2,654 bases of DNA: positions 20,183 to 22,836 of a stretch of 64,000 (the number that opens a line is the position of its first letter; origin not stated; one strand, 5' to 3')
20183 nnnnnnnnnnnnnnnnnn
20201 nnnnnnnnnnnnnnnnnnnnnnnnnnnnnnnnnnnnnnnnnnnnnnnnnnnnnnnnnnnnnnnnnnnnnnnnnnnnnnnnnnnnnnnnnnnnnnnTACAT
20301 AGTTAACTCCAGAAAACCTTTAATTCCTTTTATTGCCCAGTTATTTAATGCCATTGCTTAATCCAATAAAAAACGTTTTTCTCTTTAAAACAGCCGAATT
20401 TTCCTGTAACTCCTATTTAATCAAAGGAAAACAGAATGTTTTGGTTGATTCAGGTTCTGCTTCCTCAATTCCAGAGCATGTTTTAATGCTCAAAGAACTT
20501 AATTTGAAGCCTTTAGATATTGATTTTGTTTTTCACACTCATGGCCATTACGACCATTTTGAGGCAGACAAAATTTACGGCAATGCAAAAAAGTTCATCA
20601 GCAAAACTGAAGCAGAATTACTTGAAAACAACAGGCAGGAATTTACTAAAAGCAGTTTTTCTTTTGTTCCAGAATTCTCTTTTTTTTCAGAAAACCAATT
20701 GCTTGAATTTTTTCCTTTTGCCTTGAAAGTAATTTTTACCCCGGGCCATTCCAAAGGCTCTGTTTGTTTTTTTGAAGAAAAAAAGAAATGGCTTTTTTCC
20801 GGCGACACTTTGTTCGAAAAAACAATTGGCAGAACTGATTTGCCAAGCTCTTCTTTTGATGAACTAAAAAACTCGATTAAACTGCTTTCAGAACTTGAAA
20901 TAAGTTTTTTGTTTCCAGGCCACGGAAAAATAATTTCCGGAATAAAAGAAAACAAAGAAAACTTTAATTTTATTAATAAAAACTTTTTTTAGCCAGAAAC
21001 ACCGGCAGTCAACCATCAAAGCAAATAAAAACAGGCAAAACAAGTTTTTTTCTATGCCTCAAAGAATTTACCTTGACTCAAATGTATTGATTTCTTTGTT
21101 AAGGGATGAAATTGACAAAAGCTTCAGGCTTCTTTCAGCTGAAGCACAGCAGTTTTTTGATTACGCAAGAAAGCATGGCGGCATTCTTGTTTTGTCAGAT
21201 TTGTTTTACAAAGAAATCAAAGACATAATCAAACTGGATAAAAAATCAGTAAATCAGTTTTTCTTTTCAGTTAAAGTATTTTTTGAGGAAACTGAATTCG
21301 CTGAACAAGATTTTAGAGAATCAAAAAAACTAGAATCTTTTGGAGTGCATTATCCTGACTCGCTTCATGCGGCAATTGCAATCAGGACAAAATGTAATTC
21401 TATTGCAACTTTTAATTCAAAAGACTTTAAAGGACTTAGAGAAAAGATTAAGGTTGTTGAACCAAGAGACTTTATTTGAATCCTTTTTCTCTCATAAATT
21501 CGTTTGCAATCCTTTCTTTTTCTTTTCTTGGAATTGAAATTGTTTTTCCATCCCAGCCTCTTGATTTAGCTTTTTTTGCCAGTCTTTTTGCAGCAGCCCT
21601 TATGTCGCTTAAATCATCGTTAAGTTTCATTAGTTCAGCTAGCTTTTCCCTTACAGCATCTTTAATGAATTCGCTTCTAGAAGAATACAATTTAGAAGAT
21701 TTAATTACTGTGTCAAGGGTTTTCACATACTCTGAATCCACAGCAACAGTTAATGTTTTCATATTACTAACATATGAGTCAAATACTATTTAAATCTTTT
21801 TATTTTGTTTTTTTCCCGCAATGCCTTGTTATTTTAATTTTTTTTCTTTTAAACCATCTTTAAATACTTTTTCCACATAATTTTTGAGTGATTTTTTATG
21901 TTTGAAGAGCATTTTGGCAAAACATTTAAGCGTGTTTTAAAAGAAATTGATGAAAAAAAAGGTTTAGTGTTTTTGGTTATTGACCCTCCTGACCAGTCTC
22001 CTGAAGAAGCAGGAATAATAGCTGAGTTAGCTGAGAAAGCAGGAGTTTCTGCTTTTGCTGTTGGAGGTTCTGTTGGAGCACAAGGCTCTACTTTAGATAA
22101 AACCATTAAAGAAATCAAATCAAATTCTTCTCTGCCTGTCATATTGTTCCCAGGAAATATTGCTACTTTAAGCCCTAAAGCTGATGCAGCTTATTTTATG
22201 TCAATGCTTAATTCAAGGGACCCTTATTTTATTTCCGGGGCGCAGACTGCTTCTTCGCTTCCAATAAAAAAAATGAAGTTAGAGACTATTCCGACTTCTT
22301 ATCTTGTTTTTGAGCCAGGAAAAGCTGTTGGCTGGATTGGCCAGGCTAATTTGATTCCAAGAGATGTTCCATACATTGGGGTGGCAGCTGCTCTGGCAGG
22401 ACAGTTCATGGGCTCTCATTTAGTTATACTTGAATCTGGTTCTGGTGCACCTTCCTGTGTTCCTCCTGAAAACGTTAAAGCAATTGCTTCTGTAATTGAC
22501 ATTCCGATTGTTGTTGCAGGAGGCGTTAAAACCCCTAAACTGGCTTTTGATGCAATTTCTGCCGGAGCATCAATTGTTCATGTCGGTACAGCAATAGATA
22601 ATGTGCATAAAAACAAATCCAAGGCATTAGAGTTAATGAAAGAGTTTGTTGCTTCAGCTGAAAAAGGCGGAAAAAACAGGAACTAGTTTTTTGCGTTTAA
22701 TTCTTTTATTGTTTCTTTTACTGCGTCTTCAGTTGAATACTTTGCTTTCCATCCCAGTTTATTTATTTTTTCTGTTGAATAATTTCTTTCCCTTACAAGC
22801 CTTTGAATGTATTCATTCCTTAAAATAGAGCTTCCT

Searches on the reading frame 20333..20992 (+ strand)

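Call 39: search_protein_families(library=pfam, proteins=[window:20333-20992:+], max_evalue=0.001)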
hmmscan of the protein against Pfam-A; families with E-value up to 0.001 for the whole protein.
window:20333-20992:+ (219 aa): 3 families
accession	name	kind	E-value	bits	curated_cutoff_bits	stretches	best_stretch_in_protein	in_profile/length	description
PF00753.33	Lactamase_B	-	1.5e-28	100.6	22.7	1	22-197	3-196/196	Metallo-beta-lactamase superfamily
PF19583.5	ODP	-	2.3e-09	37.9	27.2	1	23-160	1-137/194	ODP family beta lactamase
PF12706.13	Lactamase_B_2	-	0.00051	20.1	27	1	35-85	2-54/200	Beta-lactamase superfamily domain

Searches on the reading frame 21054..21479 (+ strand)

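Call 39: search_protein_families(library=pfam, proteins=[window:21054-21479:+], max_evalue=0.001)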
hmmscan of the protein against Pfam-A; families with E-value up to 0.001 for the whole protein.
window:21054-21479:+ (141 aa): 1 family
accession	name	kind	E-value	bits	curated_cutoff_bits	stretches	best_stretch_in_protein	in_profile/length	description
PF01850.27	PIN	-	4.3e-07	31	23.6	1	5-126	1-115/120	PIN domain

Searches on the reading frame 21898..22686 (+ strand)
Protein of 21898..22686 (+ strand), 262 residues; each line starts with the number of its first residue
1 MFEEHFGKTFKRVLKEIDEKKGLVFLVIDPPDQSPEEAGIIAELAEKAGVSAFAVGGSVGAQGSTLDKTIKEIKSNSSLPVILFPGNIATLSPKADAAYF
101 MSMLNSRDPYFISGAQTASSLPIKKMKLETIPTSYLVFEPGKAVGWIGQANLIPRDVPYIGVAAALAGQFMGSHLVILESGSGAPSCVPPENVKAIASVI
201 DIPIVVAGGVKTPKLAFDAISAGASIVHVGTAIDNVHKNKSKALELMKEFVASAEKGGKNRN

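Call 78: search_protein_families(library=pfam, proteins=[window:21898-22686:+], max_evalue=0.01)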
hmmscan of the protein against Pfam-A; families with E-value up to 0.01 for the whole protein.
window:21898-22686:+ (262 aa): 9 families
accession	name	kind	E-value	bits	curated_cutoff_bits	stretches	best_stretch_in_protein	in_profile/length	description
PF01884.23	PcrB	-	1.1e-41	143.2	23.9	1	25-243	9-221/226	PcrB family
PF01180.27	DHO_dh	-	2.5e-07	30.6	27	1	191-233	228-272/291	Dihydroorotate dehydrogenase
PF05690.20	ThiG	-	2.2e-05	24.4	23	1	188-240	162-214/247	Thiazole biosynthesis protein ThiG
PF00478.31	IMPDH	-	0.0001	21.9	25.6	1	180-236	186-242/345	IMP dehydrogenase / GMP reductase domain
PF00977.27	His_biosynth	-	0.00016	21.6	23.6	1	191-235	63-107/228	Histidine biosynthesis protein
PF04131.20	NanE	-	0.00093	18.9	27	1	201-238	144-181/192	Putative N-acetylmannosamine-6-phosphate epimerase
PF23908.1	DUF7250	-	0.00096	19.7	27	1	125-169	29-72/103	Domain of unknown function (DUF7250)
PF03060.21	NMO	-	0.0016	18.3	28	1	193-239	185-231/331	Nitronate monooxygenase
PF04481.18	DUF561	-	0.009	15.7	21.6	0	193-236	53-220/243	Protein of unknown function (DUF561)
